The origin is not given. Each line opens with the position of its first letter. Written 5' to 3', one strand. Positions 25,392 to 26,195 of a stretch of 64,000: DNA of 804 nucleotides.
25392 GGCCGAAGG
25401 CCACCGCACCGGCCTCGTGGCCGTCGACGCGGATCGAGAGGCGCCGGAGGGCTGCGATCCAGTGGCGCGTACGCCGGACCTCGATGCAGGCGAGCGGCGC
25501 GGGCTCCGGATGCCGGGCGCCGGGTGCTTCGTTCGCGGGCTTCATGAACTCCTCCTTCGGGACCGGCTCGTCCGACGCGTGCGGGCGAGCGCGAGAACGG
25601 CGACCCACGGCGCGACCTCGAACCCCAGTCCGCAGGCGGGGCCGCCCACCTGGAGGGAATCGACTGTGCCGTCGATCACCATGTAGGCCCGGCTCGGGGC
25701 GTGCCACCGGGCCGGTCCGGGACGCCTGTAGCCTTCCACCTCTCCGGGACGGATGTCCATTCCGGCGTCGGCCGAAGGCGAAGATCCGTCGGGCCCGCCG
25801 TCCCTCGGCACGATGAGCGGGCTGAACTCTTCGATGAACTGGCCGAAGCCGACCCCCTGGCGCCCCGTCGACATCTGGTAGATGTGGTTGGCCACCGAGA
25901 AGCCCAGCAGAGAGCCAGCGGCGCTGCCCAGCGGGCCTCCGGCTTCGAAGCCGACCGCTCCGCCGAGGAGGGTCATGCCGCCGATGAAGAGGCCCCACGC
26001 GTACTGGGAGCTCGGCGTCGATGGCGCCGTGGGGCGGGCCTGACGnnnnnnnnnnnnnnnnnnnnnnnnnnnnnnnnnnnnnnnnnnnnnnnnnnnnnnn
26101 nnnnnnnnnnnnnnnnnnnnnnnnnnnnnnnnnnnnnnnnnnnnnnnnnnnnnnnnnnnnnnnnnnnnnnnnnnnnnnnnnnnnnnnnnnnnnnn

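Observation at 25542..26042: Rhs C-terminal extension = glycine-zipper hydrophobic block + sorting-signal-like Cys/hydrophobic/Arg tail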

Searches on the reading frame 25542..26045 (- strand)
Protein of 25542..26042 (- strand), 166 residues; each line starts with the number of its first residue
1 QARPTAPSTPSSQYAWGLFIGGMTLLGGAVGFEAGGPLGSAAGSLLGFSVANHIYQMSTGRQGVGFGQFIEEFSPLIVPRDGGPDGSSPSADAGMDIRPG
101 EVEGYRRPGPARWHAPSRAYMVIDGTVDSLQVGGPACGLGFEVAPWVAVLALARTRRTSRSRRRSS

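Call 5: search_protein_families(library=ncbifam, proteins=[window:25542-26042:-], max_evalue=10)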
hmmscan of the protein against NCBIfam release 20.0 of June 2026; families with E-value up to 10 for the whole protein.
window:25542-26042:- (166 aa): 0 families

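Call 6: search_protein_families(library=pfam, proteins=[window:25542-26042:-], max_evalue=10)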
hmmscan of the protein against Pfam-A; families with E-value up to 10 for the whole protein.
window:25542-26042:- (166 aa): 1 family
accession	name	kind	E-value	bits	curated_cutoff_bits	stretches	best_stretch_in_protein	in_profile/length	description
PF20721.2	C19orf12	-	0.017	15.3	30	1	17-50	46-79/163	C19orf12-like protein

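Call 12: find_homologous_proteins(query=window:25545-26045:-, max_evalue=0.01)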
Query seq(167 aa): 891 candidates shared short words with the query, none scored E <= 0.01.

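Call 16: search_protein_representatives(protein=window:25545-26042:-)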
Query: 166 residues. Proteins with E-value up to 0.001 (for the whole library): 4; up to 1e-10: 3; up to 1e-30: 2. The best 4 are listed.
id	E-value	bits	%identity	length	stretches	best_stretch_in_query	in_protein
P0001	9.5e-103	357.5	100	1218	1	1-166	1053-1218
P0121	4.0e-46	173.2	58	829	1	2-161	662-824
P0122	2.0e-12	63.5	40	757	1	3-161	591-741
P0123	1.5e-06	44.4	25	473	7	92-144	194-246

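Call 80: predict_structure(alignment_id=A2)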
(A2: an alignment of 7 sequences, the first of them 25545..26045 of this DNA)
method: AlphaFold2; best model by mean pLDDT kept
length: 167 residues; sequences in the alignment: 7
mean_pLDDT: 58.1   pTM: 0.38
mean pLDDT of the five models: 58.1, 57.1, 56.3, 55.7, 54.3
residues with pLDDT >= 90: 0; 70-90: 55; 50-70: 32; < 50: 80
segments of 3 or more residues with pLDDT < 50: 1-10, 75-144
pLDDT, mean of each block of 10 residues (from residue 1): 47 74 83 84 86 83 71 51 38 41 42 40 36 37 55 64 55
secondary structure, 60 per line:
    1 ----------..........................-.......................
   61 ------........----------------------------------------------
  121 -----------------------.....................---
elements in order: H11-36 H38-60 H67-74 H144-164

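Call 103: search_solved_structures(query=window:25545-26045:-, max_evalue=10)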
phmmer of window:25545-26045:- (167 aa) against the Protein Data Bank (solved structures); distinct sequences matched with E-value up to 10: 4.
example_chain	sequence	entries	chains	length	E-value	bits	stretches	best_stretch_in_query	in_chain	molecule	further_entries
6xj4_A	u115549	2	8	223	0.3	14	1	108-152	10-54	Cysteine hydrolase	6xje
6xix_A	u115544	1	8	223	0.3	14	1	108-152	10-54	Cysteine hydrolase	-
7co7_D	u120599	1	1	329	0.41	13.6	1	34-68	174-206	AlgW protein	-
7co3_A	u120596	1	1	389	0.54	13.2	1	34-68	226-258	AlgW protein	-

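Call 105: find_encoding_contigs(protein=P0121, flank=10000, max_places=2)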
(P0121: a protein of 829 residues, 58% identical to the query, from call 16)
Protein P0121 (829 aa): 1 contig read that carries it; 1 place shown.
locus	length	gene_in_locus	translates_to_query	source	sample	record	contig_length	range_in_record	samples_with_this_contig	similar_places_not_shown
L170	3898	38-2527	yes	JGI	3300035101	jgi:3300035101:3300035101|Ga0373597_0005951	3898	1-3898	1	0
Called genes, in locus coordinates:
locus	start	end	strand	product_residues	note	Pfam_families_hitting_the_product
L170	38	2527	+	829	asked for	PF05593:RHS_repeat (faint), PF25023:TEN_YD-shell (faint)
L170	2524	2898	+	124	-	-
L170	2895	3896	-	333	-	?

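Call 106: find_encoding_contigs(protein=P0122, flank=10000, max_places=2)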
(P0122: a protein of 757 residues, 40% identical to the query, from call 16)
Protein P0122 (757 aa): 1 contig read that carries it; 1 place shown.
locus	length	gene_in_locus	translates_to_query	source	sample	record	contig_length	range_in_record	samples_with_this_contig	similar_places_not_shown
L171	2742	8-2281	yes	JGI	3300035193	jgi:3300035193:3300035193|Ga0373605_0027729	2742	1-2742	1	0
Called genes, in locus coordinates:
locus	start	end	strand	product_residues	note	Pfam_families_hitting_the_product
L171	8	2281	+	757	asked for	PF05593:RHS_repeat (weak), PF25023:TEN_YD-shell (weak)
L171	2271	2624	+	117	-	-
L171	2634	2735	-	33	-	-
